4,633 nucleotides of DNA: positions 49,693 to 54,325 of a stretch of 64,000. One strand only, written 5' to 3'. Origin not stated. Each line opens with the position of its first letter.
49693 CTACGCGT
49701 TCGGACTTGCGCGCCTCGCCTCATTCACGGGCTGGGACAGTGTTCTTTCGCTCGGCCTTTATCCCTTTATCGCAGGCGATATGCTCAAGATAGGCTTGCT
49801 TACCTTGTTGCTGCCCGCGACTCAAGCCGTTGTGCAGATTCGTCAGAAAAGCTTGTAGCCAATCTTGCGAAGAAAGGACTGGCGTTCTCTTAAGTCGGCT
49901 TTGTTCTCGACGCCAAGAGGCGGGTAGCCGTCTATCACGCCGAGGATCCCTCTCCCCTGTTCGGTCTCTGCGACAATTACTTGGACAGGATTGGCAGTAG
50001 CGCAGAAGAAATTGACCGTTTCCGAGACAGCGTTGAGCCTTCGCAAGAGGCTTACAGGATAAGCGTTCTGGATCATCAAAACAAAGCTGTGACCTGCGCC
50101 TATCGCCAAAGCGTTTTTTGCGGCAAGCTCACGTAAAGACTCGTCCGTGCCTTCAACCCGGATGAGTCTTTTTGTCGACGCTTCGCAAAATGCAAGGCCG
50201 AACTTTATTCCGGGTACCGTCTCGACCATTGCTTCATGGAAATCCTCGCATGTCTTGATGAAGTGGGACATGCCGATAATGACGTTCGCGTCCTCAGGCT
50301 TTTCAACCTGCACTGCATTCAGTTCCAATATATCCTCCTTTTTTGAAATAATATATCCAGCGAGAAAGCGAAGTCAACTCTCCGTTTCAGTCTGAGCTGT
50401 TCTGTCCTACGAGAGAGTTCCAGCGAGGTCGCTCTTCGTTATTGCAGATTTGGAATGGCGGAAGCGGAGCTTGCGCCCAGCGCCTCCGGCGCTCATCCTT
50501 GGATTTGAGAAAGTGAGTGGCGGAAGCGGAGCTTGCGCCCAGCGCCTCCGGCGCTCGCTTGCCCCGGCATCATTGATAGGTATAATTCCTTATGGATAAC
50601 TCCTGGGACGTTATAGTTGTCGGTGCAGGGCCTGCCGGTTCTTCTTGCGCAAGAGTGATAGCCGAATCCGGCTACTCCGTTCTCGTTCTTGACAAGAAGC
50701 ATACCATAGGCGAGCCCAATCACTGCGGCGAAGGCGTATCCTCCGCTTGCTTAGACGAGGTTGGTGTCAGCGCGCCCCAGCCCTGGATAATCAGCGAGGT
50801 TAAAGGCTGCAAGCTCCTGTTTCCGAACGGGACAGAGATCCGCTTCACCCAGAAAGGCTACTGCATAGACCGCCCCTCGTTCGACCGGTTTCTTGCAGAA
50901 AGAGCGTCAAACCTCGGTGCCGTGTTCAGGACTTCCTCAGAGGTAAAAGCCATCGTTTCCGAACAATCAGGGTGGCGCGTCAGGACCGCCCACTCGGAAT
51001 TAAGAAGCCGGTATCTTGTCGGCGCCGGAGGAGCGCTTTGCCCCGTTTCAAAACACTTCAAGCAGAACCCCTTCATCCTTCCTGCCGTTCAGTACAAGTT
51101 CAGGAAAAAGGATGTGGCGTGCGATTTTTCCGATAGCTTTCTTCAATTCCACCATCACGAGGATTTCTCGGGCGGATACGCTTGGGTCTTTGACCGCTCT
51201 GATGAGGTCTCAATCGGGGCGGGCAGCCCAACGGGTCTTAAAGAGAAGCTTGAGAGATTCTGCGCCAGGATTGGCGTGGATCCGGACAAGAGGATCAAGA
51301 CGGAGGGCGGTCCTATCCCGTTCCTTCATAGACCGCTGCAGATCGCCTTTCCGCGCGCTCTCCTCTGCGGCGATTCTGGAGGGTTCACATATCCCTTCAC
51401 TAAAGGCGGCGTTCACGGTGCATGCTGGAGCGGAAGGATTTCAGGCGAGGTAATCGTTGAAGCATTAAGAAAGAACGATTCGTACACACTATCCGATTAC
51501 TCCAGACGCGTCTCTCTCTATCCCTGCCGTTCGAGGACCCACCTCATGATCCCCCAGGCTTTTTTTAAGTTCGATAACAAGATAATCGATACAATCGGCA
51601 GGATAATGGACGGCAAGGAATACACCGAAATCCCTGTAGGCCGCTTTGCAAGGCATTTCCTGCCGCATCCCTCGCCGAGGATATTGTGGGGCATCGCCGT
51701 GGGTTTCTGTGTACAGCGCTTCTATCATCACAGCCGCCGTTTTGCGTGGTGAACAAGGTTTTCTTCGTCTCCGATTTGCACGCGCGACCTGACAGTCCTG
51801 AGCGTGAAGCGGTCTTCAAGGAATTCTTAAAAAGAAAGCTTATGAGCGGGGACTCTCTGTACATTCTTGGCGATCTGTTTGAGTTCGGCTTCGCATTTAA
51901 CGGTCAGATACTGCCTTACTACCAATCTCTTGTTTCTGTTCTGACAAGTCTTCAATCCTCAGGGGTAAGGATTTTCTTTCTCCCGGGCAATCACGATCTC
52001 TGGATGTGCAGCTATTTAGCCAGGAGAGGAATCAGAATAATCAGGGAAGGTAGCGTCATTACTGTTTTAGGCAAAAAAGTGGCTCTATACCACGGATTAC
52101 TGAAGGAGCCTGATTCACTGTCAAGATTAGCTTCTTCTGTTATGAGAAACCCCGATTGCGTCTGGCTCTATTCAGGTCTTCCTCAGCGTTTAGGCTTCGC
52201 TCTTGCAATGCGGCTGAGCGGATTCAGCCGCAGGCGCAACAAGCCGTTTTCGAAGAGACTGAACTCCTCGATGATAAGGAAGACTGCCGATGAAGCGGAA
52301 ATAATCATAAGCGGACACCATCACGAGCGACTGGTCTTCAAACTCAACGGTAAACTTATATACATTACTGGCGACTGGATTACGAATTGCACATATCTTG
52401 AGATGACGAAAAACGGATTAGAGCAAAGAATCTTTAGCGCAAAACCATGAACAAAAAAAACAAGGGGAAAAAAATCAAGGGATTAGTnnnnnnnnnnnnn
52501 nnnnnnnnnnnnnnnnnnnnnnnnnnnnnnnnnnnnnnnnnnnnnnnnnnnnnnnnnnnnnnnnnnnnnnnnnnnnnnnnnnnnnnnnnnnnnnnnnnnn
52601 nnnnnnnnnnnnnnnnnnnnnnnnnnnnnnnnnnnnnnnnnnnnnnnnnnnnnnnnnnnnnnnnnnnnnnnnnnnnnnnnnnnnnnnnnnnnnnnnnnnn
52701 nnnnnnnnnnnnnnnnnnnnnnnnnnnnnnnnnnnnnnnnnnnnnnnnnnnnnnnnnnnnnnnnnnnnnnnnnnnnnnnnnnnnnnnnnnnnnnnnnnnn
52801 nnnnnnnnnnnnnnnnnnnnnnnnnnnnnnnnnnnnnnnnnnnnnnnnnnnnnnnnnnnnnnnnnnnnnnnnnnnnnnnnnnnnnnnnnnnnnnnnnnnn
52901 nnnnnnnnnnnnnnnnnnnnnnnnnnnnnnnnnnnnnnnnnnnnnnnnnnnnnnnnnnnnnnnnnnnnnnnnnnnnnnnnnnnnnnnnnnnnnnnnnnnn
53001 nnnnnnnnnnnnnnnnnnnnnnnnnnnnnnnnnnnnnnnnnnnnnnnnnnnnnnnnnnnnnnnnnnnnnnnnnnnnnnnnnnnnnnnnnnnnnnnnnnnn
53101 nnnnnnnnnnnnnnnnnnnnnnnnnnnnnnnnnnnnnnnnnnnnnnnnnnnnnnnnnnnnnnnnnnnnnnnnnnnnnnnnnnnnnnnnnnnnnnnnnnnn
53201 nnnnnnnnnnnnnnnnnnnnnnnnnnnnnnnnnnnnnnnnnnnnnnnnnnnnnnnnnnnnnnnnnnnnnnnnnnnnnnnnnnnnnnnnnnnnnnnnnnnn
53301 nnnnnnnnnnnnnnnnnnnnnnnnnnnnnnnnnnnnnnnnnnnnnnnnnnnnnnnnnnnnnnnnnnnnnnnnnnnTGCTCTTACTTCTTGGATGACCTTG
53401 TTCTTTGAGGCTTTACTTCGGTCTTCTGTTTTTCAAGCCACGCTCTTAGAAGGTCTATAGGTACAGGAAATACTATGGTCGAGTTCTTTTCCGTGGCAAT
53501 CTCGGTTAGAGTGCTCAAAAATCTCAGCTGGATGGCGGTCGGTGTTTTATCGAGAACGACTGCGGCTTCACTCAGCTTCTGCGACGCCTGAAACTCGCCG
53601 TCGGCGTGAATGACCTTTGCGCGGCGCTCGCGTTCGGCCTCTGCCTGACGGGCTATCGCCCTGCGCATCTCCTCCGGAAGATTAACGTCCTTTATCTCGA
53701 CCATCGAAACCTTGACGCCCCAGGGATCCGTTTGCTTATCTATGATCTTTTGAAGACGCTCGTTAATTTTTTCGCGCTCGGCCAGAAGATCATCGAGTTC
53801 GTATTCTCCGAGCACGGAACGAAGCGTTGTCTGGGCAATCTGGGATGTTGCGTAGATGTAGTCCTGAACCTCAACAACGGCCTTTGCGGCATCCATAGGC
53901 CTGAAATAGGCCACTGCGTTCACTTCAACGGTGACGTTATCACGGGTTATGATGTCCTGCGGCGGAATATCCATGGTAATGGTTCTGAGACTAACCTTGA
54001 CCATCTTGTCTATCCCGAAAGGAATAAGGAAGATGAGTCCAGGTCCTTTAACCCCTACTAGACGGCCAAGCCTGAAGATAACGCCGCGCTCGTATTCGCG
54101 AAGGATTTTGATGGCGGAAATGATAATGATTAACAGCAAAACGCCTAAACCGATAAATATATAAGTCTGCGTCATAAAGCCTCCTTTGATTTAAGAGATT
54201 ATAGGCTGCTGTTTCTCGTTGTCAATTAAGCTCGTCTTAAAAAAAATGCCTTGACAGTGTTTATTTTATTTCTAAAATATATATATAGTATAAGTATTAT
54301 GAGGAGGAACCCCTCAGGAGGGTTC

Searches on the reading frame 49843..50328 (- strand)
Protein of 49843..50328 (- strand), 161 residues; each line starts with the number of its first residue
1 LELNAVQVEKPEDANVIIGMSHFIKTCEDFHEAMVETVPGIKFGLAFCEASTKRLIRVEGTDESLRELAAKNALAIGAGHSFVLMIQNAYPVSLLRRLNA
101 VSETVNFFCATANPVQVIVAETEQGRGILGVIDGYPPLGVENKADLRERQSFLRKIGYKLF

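Call 60: search_protein_families(library=pfam, proteins=[window:49843-50328:-], max_evalue=0.0001)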
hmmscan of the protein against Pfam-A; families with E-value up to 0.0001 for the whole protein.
window:49843-50328:- (161 aa): 1 family
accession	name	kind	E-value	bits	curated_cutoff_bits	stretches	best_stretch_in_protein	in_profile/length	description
PF04008.19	Adenosine_kin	-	1.4e-71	239.7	25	1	6-159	1-154/154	Adenosine specific kinase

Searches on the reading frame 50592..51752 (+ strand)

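Call 60: search_protein_families(library=pfam, proteins=[window:50592-51752:+], max_evalue=0.0001)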
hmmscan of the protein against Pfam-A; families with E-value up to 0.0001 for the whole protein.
window:50592-51752:+ (386 aa): 10 families
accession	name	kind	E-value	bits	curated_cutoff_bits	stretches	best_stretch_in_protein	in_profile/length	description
PF01266.30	DAO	-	2.6e-14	54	27.9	2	6-40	1-35/353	FAD dependent oxidoreductase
PF01494.25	FAD_binding_3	-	1.5e-11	44.6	22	1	6-178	3-188/349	FAD binding domain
PF05834.18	Lycopene_cycl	-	2.7e-08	33.8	23.4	0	6-148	1-141/380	Lycopene cyclase protein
PF03486.20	HI0933_like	-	2.8e-08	34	50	1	6-41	2-37/244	HI0933-like protein Rossmann domain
PF13450.12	NAD_binding_8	-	2.1e-07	31.6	21.9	1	9-40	1-32/68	NAD(P)-binding Rossmann-like domain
PF13738.12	Pyr_redox_3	-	3.4e-07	30.2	30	0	8-39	1-32/305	Pyridine nucleotide-disulphide oxidoreductase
PF00890.30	FAD_binding_2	-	3.8e-06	26.8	20.4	1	6-52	1-47/414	FAD binding domain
PF01946.23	Thi4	-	7.2e-06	25.8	26.2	1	5-43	18-57/235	Thi4 family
PF07992.20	Pyr_redox_2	-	8.4e-06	25.8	26.1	1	6-37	2-33/291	Pyridine nucleotide-disulphide oxidoreductase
PF12831.13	FAD_oxidored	-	9.4e-05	22.3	27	0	6-40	1-35/416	FAD dependent oxidoreductase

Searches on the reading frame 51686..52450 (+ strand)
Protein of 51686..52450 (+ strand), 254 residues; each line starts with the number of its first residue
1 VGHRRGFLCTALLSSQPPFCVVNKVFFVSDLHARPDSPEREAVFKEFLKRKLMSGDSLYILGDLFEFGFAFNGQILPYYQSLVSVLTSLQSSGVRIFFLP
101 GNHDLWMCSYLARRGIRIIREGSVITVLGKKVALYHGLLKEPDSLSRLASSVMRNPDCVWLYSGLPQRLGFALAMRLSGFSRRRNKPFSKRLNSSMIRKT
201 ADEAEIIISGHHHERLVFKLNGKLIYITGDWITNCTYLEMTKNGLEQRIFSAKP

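Call 60: search_protein_families(library=pfam, proteins=[window:51686-52450:+], max_evalue=0.0001)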
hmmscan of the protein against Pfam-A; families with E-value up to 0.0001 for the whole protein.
window:51686-52450:+ (254 aa): 2 families
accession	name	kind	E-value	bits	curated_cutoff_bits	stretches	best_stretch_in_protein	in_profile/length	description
PF00149.33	Metallophos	-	1.2e-09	39.3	21.5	1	24-214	2-190/191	Calcineurin-like phosphoesterase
PF12850.12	Metallophos_2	-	4.2e-06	27.3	27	0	24-156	2-107/154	Calcineurin-like phosphoesterase superfamily domain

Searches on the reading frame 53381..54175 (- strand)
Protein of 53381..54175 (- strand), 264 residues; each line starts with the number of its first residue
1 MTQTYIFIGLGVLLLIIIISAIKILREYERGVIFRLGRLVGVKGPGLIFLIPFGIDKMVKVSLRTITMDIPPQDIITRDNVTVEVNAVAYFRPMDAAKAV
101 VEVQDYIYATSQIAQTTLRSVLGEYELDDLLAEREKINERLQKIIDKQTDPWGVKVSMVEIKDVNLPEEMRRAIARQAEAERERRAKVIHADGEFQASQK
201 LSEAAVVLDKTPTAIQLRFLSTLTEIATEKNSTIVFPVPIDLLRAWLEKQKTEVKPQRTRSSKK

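Call 60: search_protein_families(library=pfam, proteins=[window:53381-54175:-], max_evalue=0.0001)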
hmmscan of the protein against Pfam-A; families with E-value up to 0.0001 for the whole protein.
window:53381-54175:- (264 aa): 2 families
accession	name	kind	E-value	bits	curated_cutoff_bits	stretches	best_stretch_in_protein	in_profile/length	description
PF01145.31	Band_7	-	6.6e-41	140.7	23.6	1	24-193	2-174/176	SPFH domain / Band 7 family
PF13421.11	Band_7_1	-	5e-06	26.7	24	1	111-179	138-208/211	SPFH domain-Band 7 family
